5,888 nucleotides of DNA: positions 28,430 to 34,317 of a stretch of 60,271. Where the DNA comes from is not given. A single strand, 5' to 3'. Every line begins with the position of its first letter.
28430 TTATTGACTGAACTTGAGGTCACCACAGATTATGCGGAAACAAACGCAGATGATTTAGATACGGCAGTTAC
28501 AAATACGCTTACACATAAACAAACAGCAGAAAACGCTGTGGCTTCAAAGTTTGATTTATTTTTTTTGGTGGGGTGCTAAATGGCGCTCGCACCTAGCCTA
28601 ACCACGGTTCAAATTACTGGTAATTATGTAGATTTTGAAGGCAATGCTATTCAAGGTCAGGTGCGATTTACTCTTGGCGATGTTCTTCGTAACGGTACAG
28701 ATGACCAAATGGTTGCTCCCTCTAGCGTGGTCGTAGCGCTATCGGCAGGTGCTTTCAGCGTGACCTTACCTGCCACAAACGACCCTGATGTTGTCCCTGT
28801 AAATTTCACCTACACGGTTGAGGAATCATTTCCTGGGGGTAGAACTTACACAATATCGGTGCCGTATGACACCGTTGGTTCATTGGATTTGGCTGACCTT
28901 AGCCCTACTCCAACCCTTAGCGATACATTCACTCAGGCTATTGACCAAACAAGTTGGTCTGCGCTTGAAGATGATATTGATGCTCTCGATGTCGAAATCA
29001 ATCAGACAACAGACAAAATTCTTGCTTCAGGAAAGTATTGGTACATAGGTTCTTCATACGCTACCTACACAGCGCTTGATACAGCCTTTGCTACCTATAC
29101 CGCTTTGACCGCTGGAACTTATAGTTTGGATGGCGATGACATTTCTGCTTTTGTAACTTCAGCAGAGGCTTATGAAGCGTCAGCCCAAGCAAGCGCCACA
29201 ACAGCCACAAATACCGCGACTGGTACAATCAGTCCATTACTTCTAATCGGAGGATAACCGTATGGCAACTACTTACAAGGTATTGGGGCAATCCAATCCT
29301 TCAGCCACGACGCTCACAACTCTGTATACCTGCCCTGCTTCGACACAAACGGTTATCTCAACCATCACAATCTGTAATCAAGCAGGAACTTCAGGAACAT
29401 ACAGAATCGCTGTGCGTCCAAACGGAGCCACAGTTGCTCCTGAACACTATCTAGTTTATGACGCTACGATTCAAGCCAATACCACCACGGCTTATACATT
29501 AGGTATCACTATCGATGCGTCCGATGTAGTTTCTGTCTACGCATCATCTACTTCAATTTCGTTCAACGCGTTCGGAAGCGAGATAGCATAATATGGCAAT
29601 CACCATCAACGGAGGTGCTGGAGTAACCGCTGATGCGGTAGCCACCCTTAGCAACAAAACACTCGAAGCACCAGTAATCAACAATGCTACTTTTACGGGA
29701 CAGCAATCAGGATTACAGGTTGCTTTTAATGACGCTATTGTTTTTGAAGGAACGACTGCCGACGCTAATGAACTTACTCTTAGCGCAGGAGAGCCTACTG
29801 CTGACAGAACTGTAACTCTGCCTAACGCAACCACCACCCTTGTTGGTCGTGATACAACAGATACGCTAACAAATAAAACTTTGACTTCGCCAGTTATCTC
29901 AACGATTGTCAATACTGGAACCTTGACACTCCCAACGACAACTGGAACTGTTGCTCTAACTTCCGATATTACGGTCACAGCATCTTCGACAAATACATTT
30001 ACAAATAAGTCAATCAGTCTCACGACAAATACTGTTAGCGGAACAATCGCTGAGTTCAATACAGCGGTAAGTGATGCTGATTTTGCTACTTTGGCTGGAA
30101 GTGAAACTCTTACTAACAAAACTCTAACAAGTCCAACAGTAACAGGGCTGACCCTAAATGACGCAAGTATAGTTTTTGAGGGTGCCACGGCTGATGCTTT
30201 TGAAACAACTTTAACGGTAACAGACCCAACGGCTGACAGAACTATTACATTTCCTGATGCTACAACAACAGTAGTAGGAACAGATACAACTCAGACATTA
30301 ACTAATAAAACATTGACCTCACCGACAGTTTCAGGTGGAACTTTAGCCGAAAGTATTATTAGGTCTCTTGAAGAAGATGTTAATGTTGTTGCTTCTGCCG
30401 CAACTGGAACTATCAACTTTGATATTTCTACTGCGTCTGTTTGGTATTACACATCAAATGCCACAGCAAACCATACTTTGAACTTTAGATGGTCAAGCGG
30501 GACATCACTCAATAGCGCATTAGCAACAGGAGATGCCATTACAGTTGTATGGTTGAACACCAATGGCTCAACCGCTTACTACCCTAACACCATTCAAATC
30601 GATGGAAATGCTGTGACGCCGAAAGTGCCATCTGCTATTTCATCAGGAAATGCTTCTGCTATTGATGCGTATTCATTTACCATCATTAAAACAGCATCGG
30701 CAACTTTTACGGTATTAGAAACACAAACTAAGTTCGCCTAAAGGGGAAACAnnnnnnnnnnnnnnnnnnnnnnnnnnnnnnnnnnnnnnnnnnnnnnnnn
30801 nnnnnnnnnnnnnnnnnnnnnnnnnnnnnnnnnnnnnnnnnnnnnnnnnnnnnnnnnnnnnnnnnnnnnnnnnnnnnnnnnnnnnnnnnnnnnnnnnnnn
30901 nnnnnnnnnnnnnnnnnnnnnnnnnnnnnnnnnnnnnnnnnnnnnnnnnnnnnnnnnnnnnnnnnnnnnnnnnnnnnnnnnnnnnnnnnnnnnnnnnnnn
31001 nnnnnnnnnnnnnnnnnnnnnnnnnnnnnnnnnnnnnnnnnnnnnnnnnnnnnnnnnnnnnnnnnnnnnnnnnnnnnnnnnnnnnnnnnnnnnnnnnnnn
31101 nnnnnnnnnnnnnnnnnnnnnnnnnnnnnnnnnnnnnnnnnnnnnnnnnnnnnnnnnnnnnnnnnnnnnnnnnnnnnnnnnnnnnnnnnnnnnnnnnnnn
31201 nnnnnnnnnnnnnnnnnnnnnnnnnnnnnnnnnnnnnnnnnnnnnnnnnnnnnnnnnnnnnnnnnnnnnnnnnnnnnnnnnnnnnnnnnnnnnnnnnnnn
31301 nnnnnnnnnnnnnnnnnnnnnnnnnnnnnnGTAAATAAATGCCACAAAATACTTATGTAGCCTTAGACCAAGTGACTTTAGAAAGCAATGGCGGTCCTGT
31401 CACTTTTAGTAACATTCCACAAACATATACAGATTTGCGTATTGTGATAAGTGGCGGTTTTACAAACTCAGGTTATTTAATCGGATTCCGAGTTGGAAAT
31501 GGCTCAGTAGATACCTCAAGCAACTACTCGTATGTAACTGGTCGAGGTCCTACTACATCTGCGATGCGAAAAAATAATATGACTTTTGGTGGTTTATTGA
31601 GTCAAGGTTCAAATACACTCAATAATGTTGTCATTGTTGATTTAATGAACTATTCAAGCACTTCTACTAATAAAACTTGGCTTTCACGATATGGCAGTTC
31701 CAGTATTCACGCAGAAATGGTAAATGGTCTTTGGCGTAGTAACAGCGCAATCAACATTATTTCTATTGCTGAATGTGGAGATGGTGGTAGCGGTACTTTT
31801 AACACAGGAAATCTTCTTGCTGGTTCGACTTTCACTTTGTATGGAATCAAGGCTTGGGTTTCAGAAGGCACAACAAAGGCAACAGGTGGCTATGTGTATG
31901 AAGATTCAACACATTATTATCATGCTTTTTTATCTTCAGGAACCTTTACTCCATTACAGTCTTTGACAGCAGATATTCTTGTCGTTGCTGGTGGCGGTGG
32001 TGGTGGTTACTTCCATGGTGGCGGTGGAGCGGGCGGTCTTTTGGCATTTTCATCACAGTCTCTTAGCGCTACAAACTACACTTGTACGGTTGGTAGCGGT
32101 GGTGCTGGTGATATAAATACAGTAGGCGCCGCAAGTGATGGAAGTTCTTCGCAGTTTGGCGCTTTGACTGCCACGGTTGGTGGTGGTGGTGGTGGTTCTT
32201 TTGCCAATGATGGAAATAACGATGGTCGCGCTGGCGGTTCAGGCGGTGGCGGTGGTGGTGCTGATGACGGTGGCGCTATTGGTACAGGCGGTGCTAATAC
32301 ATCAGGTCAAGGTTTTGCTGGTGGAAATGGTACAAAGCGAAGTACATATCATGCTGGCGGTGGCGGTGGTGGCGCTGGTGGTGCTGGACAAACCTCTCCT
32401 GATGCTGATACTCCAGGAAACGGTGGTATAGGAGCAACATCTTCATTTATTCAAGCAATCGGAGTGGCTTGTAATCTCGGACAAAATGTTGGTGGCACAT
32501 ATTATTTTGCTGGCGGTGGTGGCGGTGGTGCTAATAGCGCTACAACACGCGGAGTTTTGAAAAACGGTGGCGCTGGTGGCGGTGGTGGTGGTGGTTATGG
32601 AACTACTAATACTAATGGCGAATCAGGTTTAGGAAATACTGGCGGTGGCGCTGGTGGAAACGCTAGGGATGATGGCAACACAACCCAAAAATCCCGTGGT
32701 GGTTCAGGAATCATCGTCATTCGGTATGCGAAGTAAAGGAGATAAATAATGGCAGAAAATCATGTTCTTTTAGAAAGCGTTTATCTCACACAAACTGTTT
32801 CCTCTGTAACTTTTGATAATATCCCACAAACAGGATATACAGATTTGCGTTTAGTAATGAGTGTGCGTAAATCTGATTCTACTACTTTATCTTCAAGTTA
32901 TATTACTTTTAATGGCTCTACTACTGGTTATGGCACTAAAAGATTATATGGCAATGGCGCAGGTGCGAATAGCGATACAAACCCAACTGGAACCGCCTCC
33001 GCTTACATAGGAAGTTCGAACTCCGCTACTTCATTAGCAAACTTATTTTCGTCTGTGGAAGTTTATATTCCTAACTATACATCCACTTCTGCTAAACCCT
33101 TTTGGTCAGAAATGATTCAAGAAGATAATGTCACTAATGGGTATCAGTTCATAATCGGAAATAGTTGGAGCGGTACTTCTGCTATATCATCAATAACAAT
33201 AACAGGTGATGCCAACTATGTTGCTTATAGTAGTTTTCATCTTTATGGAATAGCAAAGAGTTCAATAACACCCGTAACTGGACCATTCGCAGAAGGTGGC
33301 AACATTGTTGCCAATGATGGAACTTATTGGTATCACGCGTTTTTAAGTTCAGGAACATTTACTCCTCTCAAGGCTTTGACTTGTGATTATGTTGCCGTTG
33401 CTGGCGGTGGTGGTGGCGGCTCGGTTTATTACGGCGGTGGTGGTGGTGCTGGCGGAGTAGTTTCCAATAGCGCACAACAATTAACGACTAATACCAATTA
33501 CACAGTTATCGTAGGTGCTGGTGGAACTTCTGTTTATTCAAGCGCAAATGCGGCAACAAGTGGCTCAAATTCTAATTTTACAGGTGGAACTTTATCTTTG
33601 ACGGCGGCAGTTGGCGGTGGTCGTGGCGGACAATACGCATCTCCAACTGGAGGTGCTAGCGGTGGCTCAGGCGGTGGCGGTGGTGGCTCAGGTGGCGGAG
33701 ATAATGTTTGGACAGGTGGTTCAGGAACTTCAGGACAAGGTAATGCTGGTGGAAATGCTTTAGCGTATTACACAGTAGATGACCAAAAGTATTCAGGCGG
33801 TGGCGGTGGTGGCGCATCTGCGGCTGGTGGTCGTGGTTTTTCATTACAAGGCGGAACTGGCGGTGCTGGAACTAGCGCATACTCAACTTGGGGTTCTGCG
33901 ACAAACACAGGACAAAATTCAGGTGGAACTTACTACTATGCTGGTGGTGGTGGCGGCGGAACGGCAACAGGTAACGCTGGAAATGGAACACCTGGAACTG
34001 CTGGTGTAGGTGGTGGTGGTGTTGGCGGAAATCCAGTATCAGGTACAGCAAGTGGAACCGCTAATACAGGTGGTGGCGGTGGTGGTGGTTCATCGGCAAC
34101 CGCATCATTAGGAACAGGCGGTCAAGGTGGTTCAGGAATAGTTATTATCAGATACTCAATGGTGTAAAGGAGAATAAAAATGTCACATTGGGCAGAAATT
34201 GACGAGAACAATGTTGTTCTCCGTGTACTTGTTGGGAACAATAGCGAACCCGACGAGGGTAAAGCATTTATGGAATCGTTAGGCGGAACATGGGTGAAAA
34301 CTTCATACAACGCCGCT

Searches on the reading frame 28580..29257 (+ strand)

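Call 23: search_protein_families(library=phrogs, proteins=[window:28580-29257:+], max_evalue=0.00001)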
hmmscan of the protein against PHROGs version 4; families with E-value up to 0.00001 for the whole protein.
window:28580-29257:+ (225 aa): 1 family
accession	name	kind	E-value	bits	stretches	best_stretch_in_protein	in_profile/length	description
phrog_14726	-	tail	2.6e-18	67.1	1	3-111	3-113/537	tail fiber protein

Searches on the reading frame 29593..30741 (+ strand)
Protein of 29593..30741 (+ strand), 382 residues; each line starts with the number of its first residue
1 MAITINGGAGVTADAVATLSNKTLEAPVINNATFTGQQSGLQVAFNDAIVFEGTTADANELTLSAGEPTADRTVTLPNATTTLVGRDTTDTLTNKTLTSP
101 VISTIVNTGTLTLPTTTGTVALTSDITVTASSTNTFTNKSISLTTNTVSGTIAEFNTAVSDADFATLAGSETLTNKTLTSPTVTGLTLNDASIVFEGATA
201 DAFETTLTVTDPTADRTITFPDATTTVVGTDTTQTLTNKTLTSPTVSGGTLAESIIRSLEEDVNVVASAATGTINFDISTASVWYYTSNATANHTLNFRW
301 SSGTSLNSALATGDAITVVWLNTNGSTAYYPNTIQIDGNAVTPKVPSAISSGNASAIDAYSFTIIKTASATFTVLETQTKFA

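Call 24: search_protein_families(library=phrogs, proteins=[window:29593-30741:+], max_evalue=0.00001)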
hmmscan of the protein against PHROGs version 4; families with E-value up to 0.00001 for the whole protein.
window:29593-30741:+ (382 aa): 3 families
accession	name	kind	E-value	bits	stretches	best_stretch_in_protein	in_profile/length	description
phrog_38058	-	tail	3.8e-25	89.2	2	161-371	139-345/708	tail fiber protein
phrog_5906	-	unknown function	2.5e-24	87.3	1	218-381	33-195/197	-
phrog_692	-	head and packaging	6.4e-15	56.1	2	42-193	251-382/440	virion structural protein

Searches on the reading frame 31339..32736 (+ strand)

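Call 24: search_protein_families(library=phrogs, proteins=[window:31339-32736:+], max_evalue=0.00001)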
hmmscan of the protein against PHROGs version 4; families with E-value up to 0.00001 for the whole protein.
window:31339-32736:+ (465 aa): 1 family
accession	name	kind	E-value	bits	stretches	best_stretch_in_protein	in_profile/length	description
phrog_2295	-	unknown function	3.4e-56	192.5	1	44-464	437-847/1183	-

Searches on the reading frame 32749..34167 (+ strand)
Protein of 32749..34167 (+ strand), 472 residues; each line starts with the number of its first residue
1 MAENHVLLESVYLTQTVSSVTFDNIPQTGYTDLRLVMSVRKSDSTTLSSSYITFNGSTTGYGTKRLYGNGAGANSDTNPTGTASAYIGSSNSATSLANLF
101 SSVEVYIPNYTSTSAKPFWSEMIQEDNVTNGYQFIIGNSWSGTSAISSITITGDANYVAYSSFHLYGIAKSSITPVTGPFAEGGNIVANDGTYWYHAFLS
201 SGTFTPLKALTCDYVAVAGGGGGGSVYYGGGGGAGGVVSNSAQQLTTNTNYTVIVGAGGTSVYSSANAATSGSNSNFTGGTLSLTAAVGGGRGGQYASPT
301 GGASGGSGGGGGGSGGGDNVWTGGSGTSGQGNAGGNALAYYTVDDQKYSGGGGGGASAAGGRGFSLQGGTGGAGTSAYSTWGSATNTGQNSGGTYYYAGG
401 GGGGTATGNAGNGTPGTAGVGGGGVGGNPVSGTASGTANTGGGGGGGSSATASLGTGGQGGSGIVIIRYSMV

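Call 24: search_protein_families(library=phrogs, proteins=[window:32749-34167:+], max_evalue=0.00001)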
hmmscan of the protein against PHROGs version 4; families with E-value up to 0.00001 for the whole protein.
window:32749-34167:+ (472 aa): 1 family
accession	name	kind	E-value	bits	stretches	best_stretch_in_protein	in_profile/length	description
phrog_2295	-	unknown function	1.9e-44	153.6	1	56-470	435-847/1183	-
